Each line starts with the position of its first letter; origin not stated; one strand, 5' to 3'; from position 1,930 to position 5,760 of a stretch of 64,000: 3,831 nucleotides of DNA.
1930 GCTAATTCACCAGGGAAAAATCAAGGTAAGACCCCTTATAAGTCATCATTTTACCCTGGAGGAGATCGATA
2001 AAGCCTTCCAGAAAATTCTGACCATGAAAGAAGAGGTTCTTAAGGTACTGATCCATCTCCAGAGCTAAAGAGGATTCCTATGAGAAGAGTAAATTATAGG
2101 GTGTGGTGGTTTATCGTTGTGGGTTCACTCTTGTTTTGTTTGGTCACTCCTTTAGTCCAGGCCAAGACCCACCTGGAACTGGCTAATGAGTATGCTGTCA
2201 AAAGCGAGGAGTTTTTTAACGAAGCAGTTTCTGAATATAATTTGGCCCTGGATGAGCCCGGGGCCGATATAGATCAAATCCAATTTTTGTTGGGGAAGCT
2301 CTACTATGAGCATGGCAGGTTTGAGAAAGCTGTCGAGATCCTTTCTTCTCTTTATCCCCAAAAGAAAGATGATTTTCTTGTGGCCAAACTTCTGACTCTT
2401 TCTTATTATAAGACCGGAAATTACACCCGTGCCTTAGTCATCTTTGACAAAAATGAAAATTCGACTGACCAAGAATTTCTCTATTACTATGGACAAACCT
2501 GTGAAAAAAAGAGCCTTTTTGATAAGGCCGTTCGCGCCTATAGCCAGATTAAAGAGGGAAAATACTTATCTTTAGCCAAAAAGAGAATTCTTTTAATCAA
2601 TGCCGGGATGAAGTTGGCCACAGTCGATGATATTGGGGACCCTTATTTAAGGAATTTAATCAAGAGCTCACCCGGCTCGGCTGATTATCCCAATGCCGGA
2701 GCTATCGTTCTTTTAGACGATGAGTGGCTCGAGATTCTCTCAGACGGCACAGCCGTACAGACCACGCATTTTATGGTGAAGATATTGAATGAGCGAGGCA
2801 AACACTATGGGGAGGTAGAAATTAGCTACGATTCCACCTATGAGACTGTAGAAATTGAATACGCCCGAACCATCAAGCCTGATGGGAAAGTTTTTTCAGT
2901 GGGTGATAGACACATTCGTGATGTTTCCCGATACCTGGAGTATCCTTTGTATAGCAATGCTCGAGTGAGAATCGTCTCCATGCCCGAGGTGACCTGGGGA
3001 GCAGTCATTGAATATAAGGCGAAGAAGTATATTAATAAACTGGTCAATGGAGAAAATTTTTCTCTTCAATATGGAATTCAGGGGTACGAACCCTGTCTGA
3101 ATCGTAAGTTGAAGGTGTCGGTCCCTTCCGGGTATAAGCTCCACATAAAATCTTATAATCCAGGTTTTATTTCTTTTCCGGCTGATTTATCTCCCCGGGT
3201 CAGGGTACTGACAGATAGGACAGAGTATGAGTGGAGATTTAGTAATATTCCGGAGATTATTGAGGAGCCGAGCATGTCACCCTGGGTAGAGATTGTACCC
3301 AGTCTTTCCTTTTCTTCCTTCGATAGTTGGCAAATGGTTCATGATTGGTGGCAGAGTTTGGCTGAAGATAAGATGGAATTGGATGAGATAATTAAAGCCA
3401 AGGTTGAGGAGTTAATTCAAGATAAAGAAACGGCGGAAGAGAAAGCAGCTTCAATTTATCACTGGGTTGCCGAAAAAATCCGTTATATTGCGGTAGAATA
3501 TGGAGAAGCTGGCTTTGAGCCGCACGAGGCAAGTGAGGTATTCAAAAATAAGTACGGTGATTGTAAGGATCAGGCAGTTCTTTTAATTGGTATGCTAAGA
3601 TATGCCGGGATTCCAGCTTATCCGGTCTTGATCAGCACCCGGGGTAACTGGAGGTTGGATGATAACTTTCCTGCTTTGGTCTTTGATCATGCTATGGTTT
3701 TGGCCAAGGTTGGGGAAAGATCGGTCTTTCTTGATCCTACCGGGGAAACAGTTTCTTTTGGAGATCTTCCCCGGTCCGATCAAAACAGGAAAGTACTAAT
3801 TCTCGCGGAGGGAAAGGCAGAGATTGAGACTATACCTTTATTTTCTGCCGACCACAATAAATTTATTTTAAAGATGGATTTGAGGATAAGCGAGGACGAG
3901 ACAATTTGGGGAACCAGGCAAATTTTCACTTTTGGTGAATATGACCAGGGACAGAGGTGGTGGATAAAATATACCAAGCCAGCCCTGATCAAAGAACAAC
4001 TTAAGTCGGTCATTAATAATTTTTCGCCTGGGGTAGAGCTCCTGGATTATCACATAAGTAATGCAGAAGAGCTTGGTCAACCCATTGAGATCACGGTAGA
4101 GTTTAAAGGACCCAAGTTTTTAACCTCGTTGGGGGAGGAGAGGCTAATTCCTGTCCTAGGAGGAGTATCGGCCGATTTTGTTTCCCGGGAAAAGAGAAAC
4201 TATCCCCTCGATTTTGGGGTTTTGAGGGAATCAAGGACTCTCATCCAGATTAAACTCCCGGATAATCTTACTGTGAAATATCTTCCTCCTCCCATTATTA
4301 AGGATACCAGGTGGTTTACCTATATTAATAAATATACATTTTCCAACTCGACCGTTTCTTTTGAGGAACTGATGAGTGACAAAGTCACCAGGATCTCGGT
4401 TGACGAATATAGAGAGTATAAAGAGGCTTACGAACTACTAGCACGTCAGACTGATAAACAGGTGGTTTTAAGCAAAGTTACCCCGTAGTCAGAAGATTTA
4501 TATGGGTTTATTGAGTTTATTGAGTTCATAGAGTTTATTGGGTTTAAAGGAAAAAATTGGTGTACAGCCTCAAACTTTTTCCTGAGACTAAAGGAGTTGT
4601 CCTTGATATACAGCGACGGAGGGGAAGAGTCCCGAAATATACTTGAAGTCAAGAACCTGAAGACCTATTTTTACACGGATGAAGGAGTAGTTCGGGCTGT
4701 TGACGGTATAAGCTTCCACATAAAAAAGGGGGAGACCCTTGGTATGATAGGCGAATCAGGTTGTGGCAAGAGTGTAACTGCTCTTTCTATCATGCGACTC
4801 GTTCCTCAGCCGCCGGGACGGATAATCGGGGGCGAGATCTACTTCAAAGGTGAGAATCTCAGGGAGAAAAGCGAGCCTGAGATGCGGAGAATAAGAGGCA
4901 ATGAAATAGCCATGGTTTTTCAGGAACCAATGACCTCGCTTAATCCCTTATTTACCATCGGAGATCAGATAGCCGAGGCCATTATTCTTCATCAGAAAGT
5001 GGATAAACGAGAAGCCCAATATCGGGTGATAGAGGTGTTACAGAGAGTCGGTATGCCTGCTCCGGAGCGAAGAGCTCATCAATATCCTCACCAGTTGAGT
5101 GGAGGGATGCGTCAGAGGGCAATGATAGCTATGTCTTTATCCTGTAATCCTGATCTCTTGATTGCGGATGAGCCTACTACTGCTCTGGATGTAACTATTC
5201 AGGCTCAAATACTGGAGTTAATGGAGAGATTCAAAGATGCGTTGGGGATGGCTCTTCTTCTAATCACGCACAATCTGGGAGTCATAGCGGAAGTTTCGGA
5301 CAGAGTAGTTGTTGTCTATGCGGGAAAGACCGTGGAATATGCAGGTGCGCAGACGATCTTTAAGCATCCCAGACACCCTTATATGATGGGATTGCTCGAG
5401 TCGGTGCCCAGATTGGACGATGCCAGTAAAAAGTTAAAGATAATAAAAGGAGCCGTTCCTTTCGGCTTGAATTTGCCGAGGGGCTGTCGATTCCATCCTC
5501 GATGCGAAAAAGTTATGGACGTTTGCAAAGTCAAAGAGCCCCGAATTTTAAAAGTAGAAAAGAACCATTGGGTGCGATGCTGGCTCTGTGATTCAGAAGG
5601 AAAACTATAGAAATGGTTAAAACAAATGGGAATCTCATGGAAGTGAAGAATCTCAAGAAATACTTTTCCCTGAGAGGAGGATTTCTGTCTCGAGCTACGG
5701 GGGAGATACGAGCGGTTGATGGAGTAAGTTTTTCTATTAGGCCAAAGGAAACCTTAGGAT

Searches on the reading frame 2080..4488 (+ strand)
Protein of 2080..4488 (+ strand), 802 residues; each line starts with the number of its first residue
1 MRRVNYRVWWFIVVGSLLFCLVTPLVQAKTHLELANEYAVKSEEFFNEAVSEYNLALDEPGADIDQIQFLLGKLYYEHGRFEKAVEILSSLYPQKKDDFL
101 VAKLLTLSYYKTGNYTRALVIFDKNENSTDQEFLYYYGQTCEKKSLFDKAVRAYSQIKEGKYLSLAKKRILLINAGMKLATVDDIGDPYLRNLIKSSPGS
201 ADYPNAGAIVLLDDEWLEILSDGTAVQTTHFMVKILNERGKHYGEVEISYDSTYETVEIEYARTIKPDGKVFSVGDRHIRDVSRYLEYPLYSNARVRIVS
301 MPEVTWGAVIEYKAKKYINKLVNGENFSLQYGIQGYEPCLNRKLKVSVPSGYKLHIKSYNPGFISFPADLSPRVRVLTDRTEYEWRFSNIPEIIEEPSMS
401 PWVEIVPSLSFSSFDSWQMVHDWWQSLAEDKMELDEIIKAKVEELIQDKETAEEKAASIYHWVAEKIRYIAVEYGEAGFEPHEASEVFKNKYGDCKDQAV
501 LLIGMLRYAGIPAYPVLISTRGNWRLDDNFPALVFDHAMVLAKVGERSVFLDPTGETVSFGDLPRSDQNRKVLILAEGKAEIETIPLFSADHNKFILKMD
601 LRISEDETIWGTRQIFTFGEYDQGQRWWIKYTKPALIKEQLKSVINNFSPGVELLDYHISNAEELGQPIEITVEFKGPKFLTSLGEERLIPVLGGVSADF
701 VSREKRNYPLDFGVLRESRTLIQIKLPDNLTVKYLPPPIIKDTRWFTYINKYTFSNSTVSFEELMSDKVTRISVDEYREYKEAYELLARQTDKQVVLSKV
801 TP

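Call 17: search_protein_families(library=pfam, proteins=[window:2080-4488:+], max_evalue=0.00001)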
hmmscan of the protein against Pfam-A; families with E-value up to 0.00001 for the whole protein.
window:2080-4488:+ (802 aa): 4 families
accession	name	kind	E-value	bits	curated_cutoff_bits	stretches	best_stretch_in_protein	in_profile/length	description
PF12969.12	DUF3857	-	1.1e-33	117.1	24.6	1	222-392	2-168/170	Domain of Unknown Function with PDB structure (DUF3857)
PF01841.26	Transglut_core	-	6.5e-13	49.4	23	1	441-525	3-84/108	Transglutaminase-like superfamily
PF12895.13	ANAPC3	-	3.4e-07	30.9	27.2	0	104-154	28-79/82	Anaphase-promoting complex, cyclosome, subunit 3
PF14559.12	TPR_19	-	6.2e-06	26.9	25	0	66-106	26-66/68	Tetratricopeptide repeat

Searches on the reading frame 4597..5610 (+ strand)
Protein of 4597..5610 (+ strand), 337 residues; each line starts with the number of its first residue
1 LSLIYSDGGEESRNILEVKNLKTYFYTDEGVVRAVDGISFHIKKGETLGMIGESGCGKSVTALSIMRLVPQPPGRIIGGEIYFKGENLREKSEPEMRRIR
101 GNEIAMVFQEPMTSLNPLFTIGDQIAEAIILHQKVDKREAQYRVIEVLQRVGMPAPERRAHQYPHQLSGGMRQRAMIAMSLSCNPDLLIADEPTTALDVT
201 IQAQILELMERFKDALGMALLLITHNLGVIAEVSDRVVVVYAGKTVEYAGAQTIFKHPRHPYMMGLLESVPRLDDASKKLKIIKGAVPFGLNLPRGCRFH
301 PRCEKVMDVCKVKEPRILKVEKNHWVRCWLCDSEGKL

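Call 17: search_protein_families(library=pfam, proteins=[window:4597-5610:+], max_evalue=0.00001)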
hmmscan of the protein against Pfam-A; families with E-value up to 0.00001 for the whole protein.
window:4597-5610:+ (337 aa): 3 families
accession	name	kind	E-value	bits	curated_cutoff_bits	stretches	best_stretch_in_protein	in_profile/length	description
PF00005.33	ABC_tran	-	1.3e-30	107.2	25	1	36-195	2-137/137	ABC transporter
PF08352.17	oligo_HPY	-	1.3e-19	70.7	27.1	1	246-310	1-65/65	Oligopeptide/dipeptide transporter, C-terminal region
PF13304.12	AAA_21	-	2.4e-06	28.3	27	1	157-230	228-303/304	AAA domain, putative AbiEii toxin, Type IV TA system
